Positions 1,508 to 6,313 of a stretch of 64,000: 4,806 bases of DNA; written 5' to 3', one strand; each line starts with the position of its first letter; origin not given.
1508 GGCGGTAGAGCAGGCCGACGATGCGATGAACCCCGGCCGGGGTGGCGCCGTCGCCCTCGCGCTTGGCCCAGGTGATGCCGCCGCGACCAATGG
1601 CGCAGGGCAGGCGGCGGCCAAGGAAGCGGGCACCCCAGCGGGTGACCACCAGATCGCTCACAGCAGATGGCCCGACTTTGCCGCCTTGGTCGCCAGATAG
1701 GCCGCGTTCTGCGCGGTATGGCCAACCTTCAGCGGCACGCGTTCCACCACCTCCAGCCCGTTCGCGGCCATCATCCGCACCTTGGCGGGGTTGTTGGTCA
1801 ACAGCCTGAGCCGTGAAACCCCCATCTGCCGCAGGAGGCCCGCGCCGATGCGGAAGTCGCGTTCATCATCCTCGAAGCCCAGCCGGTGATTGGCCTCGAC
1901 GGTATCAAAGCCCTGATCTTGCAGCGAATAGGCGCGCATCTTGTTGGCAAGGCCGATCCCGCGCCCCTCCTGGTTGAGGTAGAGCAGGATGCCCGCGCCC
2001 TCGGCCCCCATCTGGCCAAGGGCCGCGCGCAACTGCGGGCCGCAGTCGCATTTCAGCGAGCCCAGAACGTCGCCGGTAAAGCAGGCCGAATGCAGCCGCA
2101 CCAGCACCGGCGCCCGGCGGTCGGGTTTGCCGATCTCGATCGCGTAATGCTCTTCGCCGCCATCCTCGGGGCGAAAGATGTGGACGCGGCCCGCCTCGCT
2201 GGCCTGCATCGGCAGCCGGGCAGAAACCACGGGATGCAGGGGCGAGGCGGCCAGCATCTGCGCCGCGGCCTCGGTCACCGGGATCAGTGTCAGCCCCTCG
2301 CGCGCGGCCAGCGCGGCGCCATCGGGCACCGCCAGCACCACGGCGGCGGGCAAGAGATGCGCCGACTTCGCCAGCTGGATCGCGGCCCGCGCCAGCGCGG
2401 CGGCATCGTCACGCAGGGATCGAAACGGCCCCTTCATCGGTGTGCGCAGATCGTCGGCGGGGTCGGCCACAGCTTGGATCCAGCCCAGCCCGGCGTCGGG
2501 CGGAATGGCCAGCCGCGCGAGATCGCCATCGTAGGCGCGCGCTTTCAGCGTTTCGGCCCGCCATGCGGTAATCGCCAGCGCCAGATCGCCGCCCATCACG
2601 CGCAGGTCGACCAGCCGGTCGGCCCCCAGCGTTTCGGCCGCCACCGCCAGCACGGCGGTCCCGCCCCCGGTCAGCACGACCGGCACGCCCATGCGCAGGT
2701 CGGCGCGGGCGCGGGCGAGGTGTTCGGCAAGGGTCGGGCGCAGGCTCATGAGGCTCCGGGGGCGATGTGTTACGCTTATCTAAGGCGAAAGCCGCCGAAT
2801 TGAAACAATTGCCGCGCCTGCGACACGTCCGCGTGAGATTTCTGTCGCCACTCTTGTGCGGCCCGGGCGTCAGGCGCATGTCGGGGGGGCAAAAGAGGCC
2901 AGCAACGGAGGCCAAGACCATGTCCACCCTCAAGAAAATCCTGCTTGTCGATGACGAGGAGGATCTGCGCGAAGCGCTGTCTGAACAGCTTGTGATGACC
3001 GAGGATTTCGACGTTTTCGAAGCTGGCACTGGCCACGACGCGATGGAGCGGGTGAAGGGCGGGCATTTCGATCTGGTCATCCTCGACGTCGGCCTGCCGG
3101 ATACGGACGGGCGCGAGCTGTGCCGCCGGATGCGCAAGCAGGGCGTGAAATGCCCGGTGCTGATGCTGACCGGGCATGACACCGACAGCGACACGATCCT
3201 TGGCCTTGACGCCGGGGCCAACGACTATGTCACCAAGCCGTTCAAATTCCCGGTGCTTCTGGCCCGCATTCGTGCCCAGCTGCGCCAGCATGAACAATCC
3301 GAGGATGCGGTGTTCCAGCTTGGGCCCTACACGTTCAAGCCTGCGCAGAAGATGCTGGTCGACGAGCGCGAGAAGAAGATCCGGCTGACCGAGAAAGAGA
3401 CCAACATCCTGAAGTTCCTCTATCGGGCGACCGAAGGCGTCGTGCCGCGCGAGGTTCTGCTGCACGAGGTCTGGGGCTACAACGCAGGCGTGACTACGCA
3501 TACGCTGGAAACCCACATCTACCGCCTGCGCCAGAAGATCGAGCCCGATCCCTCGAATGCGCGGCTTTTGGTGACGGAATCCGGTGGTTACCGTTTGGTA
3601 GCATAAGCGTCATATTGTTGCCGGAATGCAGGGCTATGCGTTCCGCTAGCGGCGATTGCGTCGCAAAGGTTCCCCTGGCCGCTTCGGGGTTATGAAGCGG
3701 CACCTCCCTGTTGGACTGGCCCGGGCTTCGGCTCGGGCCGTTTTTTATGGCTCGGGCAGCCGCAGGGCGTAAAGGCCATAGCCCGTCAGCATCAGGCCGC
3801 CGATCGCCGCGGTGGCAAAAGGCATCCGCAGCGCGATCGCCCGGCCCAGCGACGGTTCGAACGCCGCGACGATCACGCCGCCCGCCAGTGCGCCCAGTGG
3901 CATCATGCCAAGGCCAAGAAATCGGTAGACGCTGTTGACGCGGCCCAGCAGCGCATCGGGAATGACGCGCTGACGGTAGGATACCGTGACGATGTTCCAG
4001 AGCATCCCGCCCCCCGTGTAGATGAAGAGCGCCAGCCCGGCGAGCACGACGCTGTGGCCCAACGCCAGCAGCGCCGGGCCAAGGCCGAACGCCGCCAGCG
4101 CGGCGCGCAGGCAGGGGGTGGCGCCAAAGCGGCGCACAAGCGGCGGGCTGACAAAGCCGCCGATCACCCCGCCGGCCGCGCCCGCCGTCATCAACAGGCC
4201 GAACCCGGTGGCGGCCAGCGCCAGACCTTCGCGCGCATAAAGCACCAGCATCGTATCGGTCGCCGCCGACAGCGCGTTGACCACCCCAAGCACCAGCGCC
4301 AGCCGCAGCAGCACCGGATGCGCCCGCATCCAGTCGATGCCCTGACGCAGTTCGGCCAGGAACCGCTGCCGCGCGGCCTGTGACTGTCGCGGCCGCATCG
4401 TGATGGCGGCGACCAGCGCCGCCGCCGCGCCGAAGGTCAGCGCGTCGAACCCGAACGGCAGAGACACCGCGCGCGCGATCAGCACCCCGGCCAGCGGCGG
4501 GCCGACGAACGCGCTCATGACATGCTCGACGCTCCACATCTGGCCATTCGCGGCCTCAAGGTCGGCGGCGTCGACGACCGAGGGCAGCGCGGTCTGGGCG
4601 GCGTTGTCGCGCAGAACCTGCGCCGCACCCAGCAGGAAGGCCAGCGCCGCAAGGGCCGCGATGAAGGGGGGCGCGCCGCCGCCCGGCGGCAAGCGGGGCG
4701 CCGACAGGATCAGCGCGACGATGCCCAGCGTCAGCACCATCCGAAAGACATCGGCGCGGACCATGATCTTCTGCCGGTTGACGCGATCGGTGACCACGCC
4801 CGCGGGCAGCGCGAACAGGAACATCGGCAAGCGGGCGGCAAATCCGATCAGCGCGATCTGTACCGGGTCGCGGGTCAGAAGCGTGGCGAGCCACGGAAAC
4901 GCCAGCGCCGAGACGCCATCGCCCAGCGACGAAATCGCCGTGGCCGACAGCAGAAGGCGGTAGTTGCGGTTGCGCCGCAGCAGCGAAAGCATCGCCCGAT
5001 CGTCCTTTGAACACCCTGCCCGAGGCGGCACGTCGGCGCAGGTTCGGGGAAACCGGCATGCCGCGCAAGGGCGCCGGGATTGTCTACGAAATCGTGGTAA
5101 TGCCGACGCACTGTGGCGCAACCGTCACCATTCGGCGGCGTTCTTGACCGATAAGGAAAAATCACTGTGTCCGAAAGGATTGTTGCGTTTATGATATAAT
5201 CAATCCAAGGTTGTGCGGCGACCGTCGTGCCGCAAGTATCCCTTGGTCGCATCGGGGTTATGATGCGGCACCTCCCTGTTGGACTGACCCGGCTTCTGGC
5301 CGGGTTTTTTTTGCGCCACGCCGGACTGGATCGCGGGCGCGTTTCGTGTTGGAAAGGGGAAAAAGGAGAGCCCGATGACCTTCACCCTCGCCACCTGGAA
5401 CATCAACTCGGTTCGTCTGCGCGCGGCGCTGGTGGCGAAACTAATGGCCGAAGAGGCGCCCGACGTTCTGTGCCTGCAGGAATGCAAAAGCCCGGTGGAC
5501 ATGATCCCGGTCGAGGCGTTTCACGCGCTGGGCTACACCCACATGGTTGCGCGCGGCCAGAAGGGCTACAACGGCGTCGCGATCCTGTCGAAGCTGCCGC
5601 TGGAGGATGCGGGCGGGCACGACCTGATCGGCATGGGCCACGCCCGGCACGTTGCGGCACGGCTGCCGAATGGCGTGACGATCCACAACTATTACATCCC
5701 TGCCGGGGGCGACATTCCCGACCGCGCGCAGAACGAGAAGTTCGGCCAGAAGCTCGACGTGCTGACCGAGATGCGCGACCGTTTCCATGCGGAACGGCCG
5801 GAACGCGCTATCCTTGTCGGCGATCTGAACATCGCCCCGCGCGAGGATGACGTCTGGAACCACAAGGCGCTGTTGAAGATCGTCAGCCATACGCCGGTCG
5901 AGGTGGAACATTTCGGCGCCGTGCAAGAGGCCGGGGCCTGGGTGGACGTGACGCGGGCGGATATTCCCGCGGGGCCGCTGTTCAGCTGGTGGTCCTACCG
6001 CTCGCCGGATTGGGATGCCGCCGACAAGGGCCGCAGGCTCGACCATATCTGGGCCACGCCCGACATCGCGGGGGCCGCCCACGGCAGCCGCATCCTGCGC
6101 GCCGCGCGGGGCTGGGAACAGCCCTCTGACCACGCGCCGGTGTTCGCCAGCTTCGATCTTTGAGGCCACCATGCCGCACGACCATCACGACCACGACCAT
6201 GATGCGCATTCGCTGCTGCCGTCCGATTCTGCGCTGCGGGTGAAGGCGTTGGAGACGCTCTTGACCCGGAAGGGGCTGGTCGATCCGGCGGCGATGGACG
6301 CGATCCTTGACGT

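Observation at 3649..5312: Two SorX/SorY-like sRNA paralogues flank an inserted MFS gene, with a compensatory stem change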

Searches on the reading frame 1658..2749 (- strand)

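Call 8: search_protein_families(library=pfam, proteins=[window:1658-2749:-])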
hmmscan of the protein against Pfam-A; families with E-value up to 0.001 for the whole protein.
window:1658-2749:- (363 aa): 1 family
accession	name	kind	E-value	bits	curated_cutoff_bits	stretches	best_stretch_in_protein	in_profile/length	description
PF00925.25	GTP_cyclohydro2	-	2e-60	203.5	23.3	1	175-339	4-165/165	GTP cyclohydrolase II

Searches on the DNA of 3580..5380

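Call 31: search_rna_families(source=window, start=3580, end=5380, threshold=evalue, max_evalue=10)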
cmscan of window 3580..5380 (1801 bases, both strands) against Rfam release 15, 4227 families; matches with E-value up to 10: 20.
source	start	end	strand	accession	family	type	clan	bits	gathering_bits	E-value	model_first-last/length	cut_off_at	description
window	5238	5312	+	RF02784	SorX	Gene; sRNA;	-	65.1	46.6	3.4e-15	1-73/73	no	Singlet oxygen resistance RNA X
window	3672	3744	+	RF02784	SorX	Gene; sRNA;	-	64.5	46.6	5.2e-15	1-73/73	no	Singlet oxygen resistance RNA X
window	3679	3746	+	RF02651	SorY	Gene; sRNA;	-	41.3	111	1.9e-06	1-83/83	no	Singlet oxygen resistance RNA Y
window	5247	5313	+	RF02651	SorY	Gene; sRNA;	-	30.2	111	0.0011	1-83/83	no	Singlet oxygen resistance RNA Y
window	5144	5314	+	RF00444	PrrF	Gene; sRNA;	-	22.1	90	0.64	1-150/150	no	PrrF RNA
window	4783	4885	+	RF02770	Ysr224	Gene; sRNA;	-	20.9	70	0.094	1-107/107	no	Yersinia sRNA 224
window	3676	3748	+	RF02837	anti-hemB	Gene; sRNA;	-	19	49.5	0.19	1-81/81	no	Burkholderia RNA 7 (anti-hemB)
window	5266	5312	+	RF02278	Betaproteobacteria_toxic_sRNA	Gene; sRNA;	-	18.9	50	0.87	1-64/64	no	Betaproteobacteria toxic small RNA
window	3671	3754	+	RF00519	suhB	Gene; sRNA;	CL00108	18.6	41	0.77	1-77/77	no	Makes More Granules Regulator RNA (mmgR)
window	3698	3746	+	RF02399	NsiR1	Gene; sRNA;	-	18.4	39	1.4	1-60/60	no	Nitrogen stress-induced RNA 1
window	5228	5312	+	RF01772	rnk_pseudo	Cis-reg; leader;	-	17.8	55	6.1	1-108/108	no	Pseudomonas rnk leader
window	5146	5212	+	RF01170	snoU61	Gene; snRNA; snoRNA; CD-box;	CL00067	17.6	55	1.7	1-84/84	no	Small nucleolar RNA U61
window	3698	3746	+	RF02278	Betaproteobacteria_toxic_sRNA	Gene; sRNA;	-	17.4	50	2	1-64/64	no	Betaproteobacteria toxic small RNA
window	5244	5313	+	RF02399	NsiR1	Gene; sRNA;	-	16.5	39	4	1-60/60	no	Nitrogen stress-induced RNA 1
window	5228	5312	+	RF02837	anti-hemB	Gene; sRNA;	-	16.4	49.5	1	1-81/81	no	Burkholderia RNA 7 (anti-hemB)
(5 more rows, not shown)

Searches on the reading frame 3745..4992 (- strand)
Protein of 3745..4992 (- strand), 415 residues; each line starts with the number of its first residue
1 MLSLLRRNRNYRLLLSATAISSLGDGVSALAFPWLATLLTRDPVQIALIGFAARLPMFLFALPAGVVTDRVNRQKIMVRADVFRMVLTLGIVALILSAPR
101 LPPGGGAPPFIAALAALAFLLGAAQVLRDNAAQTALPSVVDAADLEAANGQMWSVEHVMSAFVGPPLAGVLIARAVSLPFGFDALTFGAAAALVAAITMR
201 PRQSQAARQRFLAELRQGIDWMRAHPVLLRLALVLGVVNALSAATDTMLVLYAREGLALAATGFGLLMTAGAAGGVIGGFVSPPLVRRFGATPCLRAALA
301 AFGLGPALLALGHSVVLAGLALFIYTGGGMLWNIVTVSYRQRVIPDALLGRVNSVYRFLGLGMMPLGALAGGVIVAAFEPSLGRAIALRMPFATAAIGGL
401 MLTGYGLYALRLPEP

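Call 8: search_protein_families(library=pfam, proteins=[window:3745-4992:-])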
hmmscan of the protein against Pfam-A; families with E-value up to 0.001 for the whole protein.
window:3745-4992:- (415 aa): 4 families
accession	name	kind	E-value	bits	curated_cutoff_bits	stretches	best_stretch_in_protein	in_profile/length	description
PF05977.19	MFS_3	-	7.1e-32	111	27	1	7-378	8-370/524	Transmembrane secretion effector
PF07690.21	MFS_1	-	1.9e-20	73.5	33.4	1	14-366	1-345/347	Major Facilitator Superfamily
PF13347.12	MFS_2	-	1.9e-06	27.1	27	0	191-328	186-327/427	MFS/sugar transport protein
PF12832.13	MFS_1_like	-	0.00033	20.2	25.2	0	32-379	19-366/373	MFS_1 like family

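Call 63: search_protein_families(library=ncbifam, max_evalue=1e-10, proteins=[window:3745-4992:-])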
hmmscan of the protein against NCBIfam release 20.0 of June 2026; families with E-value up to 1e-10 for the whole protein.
window:3745-4992:- (415 aa): 5 families
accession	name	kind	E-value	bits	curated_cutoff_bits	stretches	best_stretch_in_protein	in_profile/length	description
TIGR00900.1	2A0121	subfamily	2.8e-47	161.8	319.6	1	11-378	1-363/364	H+ Antiporter protein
NF007792.0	PRK10489.1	equivalog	7.2e-25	87.8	324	1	2-401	10-395/419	enterobactin transporter EntS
NF012178.0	tet_MFS_V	exception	9.5e-19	67.8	640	1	7-411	6-399/409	tetracycline efflux MFS transporter Tet(V)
NF052575.1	MFS_efflux_Tap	equivalog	1.4e-11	44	625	1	12-377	7-370/401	multidrug efflux MFS transporter Tap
NF000051.1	macrolide_MefB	exception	8.3e-11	41.4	800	0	10-376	10-370/409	macrolide efflux MFS transporter Mef(B)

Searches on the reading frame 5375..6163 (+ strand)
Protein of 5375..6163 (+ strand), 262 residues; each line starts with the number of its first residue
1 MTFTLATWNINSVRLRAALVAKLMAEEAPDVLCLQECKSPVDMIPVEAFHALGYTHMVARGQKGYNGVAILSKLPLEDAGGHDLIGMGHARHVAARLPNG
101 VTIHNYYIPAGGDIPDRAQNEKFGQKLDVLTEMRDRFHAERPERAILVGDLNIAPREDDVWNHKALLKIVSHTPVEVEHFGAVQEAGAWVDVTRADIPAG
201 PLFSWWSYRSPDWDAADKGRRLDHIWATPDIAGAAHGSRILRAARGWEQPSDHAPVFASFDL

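Call 8: search_protein_families(library=pfam, proteins=[window:5375-6163:+])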
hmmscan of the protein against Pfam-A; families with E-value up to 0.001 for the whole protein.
window:5375-6163:+ (262 aa): 1 family
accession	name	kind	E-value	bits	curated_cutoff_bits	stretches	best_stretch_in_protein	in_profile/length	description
PF03372.29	Exo_endo_phos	-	1.6e-30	106.9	24.5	1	6-253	1-225/225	Endonuclease/Exonuclease/phosphatase family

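Call 63: search_protein_families(library=ncbifam, max_evalue=1e-10, proteins=[window:5375-6163:+])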
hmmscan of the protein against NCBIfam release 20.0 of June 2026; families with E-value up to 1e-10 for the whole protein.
window:5375-6163:+ (262 aa): 3 families
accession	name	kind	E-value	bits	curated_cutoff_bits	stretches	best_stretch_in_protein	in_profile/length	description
TIGR00195.1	exoDNase_III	equivalog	1.1e-47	162.8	182.55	1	5-260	3-254/254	exodeoxyribonuclease III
TIGR00633.1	xth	equivalog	2.2e-46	158.4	99.05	1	5-260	3-254/255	exodeoxyribonuclease III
NF008733.0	PRK11756.1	equivalog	3.1e-34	118.4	280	1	6-261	4-268/269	exodeoxyribonuclease III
